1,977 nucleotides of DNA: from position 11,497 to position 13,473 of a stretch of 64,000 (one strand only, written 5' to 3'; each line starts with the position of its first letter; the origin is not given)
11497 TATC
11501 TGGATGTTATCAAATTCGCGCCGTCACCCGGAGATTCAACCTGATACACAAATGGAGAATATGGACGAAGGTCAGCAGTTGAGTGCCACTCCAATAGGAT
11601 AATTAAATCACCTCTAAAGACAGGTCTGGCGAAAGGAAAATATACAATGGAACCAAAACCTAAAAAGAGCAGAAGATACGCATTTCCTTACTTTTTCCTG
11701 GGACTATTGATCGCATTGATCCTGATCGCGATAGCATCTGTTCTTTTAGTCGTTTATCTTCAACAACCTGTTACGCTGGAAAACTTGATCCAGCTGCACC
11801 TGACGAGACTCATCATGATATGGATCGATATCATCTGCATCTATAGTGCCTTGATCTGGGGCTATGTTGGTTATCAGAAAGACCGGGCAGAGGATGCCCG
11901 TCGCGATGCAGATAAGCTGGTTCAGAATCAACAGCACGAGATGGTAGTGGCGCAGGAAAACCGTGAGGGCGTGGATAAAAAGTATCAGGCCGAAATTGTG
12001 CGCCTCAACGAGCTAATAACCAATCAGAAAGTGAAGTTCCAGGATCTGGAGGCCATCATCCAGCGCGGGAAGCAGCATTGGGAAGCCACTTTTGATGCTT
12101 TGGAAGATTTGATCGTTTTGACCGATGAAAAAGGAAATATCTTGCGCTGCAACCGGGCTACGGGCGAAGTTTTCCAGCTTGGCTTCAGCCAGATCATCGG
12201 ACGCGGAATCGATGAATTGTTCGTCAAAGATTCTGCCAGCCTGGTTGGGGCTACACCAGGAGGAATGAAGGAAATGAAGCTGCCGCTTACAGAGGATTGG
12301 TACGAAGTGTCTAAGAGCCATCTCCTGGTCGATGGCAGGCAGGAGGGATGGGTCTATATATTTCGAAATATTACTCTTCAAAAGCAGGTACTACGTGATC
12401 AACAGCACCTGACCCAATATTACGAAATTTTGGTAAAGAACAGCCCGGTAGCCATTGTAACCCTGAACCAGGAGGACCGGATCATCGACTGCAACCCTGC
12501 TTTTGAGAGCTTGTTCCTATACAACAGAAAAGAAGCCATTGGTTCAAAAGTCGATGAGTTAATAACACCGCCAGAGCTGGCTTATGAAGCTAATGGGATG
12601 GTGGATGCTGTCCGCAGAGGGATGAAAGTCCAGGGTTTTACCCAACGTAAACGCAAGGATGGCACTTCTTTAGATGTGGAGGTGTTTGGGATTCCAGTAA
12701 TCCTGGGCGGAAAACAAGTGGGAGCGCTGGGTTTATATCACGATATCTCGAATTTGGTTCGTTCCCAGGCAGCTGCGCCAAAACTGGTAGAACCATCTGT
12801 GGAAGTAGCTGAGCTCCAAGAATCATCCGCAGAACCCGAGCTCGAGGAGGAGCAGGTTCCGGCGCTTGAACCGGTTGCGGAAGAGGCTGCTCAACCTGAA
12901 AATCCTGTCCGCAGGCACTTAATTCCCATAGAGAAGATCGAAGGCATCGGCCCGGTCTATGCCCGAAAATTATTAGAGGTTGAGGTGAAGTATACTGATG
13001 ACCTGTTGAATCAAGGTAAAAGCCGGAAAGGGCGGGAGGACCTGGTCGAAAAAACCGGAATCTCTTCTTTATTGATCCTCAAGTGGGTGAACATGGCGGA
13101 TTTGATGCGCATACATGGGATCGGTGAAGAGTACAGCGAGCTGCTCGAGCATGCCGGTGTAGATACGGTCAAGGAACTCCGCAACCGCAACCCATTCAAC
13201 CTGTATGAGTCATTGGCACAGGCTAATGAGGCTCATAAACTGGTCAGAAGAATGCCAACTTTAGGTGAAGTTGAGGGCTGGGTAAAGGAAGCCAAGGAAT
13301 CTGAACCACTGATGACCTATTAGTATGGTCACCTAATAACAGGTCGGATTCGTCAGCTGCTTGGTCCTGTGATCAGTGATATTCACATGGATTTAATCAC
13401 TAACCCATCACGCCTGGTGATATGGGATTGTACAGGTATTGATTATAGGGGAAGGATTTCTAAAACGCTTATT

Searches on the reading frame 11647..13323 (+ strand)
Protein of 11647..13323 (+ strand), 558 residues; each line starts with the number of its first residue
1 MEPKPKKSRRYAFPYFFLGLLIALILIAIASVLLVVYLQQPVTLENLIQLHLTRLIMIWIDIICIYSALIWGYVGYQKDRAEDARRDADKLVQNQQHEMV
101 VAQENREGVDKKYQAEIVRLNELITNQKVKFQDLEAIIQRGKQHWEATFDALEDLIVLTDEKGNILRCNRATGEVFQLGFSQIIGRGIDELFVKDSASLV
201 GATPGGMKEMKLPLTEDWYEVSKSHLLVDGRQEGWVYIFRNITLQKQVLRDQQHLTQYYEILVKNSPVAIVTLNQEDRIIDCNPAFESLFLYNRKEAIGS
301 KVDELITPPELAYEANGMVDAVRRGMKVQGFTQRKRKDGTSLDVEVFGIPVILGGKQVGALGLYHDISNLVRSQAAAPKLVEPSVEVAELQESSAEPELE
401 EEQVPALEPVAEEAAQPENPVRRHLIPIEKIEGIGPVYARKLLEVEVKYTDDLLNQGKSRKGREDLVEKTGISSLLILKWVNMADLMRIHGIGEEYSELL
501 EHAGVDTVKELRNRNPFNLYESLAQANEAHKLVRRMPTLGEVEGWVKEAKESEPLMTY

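Call 7: search_protein_families(library=pfam, proteins=[window:11647-13323:+], max_evalue=0.001)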
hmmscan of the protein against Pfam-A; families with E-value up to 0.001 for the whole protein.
window:11647-13323:+ (558 aa): 8 families
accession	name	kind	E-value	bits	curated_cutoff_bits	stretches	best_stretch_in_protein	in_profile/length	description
PF14229.12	DUF4332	-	5.4e-39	133.6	23.2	1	432-551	1-121/122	Domain of unknown function (DUF4332)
PF00989.32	PAS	-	4e-21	75.6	22.6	2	259-367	3-113/113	PAS fold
PF13426.13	PAS_9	-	5.1e-19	68.9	27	2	267-368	1-102/103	PAS domain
PF08448.16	PAS_4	-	7.3e-18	65.2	23.1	2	264-371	2-109/110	PAS fold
PF13188.13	PAS_8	-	9.5e-12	44.8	21.8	1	258-308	2-49/65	PAS domain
PF14520.12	HHH_5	-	1.1e-07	32.6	27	0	429-473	5-44/57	Helix-hairpin-helix domain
PF11731.14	Cdd1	-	1.9e-06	28.5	25.5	1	483-527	5-49/86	Pathogenicity locus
PF10391.15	DNA_pol_lambd_f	-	0.00012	22.3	29.8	0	486-518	3-35/51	Fingers domain of DNA polymerase lambda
